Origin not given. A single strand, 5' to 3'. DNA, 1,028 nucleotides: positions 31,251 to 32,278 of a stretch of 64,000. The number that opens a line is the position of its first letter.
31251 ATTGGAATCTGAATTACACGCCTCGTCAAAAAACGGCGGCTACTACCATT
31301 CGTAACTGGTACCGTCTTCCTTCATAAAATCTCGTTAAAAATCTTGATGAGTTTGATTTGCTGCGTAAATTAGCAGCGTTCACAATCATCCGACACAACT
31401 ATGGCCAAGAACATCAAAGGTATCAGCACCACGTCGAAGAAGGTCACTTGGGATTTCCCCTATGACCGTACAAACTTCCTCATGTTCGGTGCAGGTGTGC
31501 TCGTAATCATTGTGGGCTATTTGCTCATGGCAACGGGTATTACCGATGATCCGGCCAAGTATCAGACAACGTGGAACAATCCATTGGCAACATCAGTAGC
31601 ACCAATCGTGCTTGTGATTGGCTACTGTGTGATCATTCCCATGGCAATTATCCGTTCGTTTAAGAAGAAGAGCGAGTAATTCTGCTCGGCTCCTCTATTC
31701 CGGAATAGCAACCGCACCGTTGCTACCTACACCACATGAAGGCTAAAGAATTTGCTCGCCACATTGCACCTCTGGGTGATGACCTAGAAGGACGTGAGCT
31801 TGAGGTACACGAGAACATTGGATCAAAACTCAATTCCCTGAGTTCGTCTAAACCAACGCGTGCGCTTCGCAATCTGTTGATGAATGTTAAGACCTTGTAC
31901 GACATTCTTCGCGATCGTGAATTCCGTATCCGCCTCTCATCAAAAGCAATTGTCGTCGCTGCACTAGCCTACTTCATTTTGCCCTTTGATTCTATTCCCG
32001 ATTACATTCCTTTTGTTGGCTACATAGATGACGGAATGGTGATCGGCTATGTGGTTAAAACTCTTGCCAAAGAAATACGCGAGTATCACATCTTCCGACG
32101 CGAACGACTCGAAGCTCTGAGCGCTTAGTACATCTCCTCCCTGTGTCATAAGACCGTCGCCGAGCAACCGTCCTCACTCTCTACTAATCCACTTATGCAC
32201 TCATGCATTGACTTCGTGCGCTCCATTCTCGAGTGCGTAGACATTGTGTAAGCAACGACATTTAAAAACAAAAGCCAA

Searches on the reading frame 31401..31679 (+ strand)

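Call 56: search_protein_families(library=pfam, proteins=[window:31401-31679:+], max_evalue=0.000001)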
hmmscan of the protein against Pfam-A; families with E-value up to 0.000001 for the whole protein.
window:31401-31679:+ (92 aa): 1 family
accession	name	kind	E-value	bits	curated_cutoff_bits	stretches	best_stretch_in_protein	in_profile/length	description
PF11297.13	DUF3098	-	1e-12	47.8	25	1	21-85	2-65/67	Protein of unknown function (DUF3098)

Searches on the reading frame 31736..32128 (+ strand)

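Call 56: search_protein_families(library=pfam, proteins=[window:31736-32128:+], max_evalue=0.000001)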
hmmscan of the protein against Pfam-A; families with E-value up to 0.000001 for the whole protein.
window:31736-32128:+ (130 aa): 1 family
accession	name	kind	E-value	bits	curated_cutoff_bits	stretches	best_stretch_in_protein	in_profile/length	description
PF06803.17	DUF1232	-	8.8e-13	48.2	23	1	70-103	2-35/37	Protein of unknown function (DUF1232)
